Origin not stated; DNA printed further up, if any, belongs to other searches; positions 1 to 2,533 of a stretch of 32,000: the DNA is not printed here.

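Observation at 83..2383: Degenerate TIR plus intact TIR fused to Sel1/TPR repeats: candidate single-polypeptide NAD-consuming sensor-effector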

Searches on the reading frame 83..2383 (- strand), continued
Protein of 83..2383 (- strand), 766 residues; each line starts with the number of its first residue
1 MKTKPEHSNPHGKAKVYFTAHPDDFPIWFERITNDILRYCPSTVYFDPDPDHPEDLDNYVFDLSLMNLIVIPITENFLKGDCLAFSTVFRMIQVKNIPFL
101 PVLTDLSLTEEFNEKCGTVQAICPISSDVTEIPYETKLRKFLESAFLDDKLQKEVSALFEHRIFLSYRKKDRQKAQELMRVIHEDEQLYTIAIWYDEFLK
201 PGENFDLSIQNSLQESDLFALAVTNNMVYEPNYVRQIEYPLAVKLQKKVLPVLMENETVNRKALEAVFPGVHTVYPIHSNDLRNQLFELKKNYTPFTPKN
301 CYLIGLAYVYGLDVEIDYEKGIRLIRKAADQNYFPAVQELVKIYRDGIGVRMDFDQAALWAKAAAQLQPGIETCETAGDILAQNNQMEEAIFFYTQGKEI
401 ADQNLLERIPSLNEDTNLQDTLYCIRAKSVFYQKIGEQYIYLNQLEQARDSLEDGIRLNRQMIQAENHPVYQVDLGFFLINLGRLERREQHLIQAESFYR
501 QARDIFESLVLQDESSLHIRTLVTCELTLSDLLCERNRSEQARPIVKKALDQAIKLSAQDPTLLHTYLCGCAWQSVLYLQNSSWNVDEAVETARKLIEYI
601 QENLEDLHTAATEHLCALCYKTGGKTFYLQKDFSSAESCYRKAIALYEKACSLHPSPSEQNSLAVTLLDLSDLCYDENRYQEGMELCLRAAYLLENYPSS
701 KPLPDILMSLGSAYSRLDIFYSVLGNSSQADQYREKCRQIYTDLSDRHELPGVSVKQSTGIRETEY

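Call 48: list_cluster_members(proteins=[P0009, P0040, P0116, P0059, P0044])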
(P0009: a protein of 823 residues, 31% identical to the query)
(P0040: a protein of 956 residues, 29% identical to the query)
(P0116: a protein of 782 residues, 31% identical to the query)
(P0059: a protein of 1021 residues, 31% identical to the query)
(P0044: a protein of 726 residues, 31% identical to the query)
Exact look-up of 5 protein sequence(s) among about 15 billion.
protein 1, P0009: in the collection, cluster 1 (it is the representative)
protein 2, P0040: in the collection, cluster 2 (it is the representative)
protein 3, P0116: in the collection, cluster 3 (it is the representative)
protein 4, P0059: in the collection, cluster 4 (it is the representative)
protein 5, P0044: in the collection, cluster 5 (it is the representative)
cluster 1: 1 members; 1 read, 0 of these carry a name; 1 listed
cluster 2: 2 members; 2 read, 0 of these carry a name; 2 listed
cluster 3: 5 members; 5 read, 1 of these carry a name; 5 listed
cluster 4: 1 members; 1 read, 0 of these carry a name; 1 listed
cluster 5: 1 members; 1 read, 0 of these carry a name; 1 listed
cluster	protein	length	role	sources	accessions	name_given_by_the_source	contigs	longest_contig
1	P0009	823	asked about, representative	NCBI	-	-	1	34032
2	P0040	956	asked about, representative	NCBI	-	-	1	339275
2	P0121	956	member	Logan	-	-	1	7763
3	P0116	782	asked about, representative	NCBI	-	-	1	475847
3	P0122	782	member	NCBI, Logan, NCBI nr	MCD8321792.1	MAG: tetratricopeptide repeat protein [Oscillospiraceae bacterium] | tetratricopeptide repeat protein [Oscillospiraceae bacterium]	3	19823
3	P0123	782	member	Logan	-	-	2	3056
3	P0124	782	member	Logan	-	-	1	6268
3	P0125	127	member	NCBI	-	-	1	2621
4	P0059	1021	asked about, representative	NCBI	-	-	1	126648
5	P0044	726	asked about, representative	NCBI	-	-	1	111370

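Call 76: find_encoding_contigs(protein=P0002, flank=8000, max_places=3)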
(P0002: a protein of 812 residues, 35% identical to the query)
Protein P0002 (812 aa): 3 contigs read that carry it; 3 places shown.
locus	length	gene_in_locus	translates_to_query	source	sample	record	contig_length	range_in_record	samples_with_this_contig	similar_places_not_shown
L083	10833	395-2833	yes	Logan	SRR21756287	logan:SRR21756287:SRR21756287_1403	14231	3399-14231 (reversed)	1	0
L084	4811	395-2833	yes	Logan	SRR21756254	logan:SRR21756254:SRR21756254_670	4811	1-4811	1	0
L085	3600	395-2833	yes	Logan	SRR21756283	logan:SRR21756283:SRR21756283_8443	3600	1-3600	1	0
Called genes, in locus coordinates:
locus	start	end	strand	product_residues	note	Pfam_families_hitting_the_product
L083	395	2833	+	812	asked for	PF13428:TPR_14 (faint), PF09986:DUF2225 (faint), PF07719:TPR_2 (faint), PF08238:Sel1 (faint), PF13676:TIR_2, PF13181:TPR_8 (faint), PF00515:TPR_1 (weak), PF17874:TPR_MalT (weak), +7 more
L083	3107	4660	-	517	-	PF18885:DUF5648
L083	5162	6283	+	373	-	PF00005:ABC_tran, PF13304:AAA_21 (faint), PF17850:CysA_C_terminal (faint)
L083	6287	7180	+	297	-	PF00528:BPD_transp_1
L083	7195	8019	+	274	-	PF00528:BPD_transp_1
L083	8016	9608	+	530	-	PF01547:SBP_bac_1, PF13416:SBP_bac_8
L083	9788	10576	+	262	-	-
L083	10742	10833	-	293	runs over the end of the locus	PF19127:Choline_bind_3 (faint)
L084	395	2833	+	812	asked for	PF13428:TPR_14 (faint), PF09986:DUF2225 (faint), PF07719:TPR_2 (faint), PF08238:Sel1 (faint), PF13676:TIR_2, PF13181:TPR_8 (faint), PF00515:TPR_1 (weak), PF17874:TPR_MalT (weak), +7 more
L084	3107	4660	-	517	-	PF18885:DUF5648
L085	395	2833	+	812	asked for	PF13428:TPR_14 (faint), PF09986:DUF2225 (faint), PF07719:TPR_2 (faint), PF08238:Sel1 (faint), PF13676:TIR_2, PF13181:TPR_8 (faint), PF00515:TPR_1 (weak), PF17874:TPR_MalT (weak), +7 more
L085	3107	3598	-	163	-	?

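Call 77: find_encoding_contigs(protein=P0003, flank=8000, max_places=3)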
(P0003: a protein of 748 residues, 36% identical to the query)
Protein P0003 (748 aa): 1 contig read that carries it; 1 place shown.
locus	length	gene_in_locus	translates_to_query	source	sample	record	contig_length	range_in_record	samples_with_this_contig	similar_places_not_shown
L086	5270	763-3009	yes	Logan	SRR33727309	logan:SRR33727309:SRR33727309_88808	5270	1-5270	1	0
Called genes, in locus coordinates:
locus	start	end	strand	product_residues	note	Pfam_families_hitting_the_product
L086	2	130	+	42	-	?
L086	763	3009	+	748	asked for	PF13676:TIR_2 (weak), PF07719:TPR_2 (faint), PF00515:TPR_1 (faint), PF13181:TPR_8 (faint), PF13374:TPR_10 (faint), PF17874:TPR_MalT (faint), PF24885:TPR_NPHP3 (faint), PF13424:TPR_12 (weak)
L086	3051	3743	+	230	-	-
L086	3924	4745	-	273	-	PF00933:Glyco_hydro_3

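Call 80: search_protein_families(library=pfam, proteins=[L014:13559-15550:-, L009:11850-14039:+, L016:6717-8969:+, L019:13549-15201:-, L040:6627-8603:+], max_evalue=0.01)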
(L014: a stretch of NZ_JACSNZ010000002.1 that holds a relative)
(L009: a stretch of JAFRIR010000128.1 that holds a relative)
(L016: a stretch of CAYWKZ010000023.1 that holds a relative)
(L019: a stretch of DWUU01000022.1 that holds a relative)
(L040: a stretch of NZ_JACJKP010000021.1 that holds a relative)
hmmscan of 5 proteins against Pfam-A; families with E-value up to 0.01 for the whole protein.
L014:13559-15550:- (663 aa): 0 families

L009:11850-14039:+ (729 aa): 1 family
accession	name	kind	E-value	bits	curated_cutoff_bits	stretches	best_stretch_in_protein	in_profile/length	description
PF02026.21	RyR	-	0.001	19.7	27.4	0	575-618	4-49/91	RyR domain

L016:6717-8969:+ (750 aa): 1 family
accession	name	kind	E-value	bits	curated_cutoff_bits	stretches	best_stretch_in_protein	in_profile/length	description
PF02026.21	RyR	-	0.0058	17.3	27.4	0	576-618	5-49/91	RyR domain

L019:13549-15201:- (550 aa): 1 family
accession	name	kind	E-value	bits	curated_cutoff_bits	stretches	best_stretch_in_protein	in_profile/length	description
PF02026.21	RyR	-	1.2e-15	57.9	27.4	1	475-546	18-89/91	RyR domain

L040:6627-8603:+ (658 aa): 0 families

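Call 85: search_protein_families(library=padloc, proteins=[L014:13559-15550:-, L019:13549-15201:-, L009:11850-14039:+, P0001], max_evalue=0.01)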
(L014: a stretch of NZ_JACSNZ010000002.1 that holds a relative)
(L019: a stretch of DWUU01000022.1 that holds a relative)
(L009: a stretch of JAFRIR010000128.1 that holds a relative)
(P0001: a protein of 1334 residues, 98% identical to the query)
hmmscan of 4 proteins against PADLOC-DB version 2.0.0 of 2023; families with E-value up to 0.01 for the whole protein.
L014:13559-15550:- (663 aa): 0 families

L019:13549-15201:- (550 aa): 0 families

L009:11850-14039:+ (729 aa): 0 families

P0001 (1334 aa): 2 families
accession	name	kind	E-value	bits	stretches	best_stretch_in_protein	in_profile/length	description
PDLC00420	ThsB1|ThsB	-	0.00016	19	1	162-249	3-93/319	TIR-like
PDLC02012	SAVED5--SAVED_TIR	-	0.0016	15.6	1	162-246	15-95/404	-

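Call 99: search_protein_families(library=padloc, alignment_id=A7, max_evalue=1e-8)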
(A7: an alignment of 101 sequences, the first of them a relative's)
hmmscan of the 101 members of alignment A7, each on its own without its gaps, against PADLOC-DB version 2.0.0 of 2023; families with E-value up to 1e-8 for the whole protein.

A. member 1, L046:8283-9191:+ (302 aa): 0 families

B. families by the number of members that match (of 101 scanned): 28 families (the first 25 are shown)
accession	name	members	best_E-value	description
PDLC02196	IetA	2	1.2e-40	-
PDLC04030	PD-T4-2_B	1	1.7e-42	-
PDLC04836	PDC-S04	1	1.6e-35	-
PDLC04840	PDC-S04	1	1.8e-34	-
PDLC02195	IetA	1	3.3e-34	-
PDLC01895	CARF4--CARF_PDDEXK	1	2.8e-33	-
PDLC04232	IetA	1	6.6e-31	-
PDLC03963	SoFic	1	1.7e-26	-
PDLC04837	PDC-S04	1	7.8e-26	-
PDLC01884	CARF4--CARF_PDDEXK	1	5.5e-25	-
PDLC01881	CARF4--CARF_PDDEXK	1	8e-25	-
PDLC01880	CARF4--CARF_PDDEXK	1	4.3e-23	-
PDLC04231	IetA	1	4.2e-19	-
PDLC04134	mad2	1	4.4e-17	mads_2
PDLC02903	pVip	1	2.8e-16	Viperins not associated with kinases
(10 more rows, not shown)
